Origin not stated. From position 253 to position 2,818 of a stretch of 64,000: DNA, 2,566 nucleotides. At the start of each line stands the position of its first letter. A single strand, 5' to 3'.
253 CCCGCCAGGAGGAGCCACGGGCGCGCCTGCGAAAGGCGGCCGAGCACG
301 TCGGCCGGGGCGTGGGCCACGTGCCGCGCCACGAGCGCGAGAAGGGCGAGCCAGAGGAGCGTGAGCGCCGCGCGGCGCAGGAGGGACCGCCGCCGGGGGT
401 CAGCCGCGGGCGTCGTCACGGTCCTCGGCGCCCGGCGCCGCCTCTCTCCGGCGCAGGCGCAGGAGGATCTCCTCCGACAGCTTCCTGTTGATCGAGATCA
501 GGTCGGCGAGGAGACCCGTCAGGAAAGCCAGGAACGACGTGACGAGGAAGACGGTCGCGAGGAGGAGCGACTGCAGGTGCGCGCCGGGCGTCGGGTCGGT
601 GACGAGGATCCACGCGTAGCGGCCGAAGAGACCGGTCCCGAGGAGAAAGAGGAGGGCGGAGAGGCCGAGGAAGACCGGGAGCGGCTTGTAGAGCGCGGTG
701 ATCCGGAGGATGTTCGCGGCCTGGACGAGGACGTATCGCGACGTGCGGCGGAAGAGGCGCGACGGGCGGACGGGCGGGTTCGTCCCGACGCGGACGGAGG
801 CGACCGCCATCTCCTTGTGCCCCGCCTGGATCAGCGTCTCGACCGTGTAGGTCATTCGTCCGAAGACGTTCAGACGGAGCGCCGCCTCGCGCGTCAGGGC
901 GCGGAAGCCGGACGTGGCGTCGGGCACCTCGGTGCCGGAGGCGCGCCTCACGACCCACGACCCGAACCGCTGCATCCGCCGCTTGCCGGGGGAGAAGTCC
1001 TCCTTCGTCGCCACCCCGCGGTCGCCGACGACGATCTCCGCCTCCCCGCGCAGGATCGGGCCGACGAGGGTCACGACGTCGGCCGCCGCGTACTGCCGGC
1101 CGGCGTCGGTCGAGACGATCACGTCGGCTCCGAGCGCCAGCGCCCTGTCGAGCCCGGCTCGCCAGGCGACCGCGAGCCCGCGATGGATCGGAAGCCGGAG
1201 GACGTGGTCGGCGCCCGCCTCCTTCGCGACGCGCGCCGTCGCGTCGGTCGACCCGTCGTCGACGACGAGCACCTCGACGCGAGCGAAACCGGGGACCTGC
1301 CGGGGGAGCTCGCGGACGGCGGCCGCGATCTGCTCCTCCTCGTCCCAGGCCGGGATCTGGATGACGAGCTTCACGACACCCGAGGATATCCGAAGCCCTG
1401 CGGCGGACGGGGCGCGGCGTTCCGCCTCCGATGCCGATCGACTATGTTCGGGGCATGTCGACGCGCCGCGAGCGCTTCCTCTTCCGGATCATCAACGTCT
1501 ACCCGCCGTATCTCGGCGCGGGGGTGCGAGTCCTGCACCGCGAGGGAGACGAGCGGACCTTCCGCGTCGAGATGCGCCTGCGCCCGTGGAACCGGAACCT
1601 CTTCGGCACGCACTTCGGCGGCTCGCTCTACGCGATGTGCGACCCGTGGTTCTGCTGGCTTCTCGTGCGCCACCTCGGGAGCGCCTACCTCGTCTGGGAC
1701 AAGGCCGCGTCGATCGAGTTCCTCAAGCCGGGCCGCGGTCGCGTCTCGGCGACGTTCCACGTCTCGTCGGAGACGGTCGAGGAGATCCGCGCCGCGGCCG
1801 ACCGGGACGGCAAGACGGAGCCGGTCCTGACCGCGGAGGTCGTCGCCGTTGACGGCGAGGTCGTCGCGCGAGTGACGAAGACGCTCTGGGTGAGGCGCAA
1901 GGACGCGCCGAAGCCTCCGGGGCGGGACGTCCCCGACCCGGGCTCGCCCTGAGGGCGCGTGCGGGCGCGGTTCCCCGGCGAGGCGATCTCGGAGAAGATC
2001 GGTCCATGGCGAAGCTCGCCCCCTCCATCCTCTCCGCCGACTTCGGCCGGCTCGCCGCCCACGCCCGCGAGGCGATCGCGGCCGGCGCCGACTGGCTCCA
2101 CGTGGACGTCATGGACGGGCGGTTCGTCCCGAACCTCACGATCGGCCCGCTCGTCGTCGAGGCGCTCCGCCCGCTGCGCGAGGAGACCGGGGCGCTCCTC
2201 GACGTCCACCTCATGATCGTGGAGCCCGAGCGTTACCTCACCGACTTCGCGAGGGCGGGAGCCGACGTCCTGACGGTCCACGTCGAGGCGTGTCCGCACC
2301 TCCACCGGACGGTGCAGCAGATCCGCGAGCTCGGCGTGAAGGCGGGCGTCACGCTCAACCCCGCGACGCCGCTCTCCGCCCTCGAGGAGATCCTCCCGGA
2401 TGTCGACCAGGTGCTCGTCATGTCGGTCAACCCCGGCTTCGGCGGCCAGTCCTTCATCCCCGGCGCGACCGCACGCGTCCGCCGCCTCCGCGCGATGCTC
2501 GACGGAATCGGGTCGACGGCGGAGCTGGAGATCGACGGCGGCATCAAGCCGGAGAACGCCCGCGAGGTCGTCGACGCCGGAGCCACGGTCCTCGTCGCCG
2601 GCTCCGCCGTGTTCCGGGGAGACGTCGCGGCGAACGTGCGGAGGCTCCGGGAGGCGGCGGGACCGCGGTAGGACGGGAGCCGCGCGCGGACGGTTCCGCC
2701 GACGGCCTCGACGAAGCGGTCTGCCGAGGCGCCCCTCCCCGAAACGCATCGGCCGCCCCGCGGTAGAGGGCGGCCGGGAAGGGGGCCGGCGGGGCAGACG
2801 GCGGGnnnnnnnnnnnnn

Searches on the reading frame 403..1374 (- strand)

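Call 65: search_protein_families(library=pfam, proteins=[window:403-1374:-], max_evalue=0.00001)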
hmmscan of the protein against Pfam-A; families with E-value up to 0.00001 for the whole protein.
window:403-1374:- (324 aa): 1 family
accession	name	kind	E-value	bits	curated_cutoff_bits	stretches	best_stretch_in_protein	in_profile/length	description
PF00535.33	Glycos_transf_2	-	2.8e-16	60.3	23.3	1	7-165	4-164/168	Glycosyl transferase family 2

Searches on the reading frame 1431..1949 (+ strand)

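Call 65: search_protein_families(library=pfam, proteins=[window:1431-1949:+], max_evalue=0.00001)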
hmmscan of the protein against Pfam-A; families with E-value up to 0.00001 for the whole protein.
window:1431-1949:+ (173 aa): 2 families
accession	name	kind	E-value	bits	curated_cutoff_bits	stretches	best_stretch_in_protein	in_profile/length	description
PF14539.12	DUF4442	-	2.2e-19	70.4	25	1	16-154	5-132/132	Domain of unknown function (DUF4442)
PF09500.16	YiiD_C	-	3.4e-07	30.8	27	1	39-145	25-133/144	Putative thioesterase (yiiD_Cterm)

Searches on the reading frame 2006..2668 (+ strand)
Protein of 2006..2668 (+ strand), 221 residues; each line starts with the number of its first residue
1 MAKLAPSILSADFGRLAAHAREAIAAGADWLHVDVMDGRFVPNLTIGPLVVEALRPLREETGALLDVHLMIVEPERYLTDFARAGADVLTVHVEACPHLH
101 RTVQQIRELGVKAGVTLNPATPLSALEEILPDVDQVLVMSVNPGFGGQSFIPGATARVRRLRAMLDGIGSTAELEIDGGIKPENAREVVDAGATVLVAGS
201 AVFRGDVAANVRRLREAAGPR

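Call 65: search_protein_families(library=pfam, proteins=[window:2006-2668:+], max_evalue=0.00001)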
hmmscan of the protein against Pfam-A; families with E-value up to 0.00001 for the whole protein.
window:2006-2668:+ (221 aa): 1 family
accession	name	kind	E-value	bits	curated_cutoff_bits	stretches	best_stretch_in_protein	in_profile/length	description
PF00834.25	Ribul_P_3_epim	-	6e-80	267.7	21.1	1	3-203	1-198/198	Ribulose-phosphate 3 epimerase family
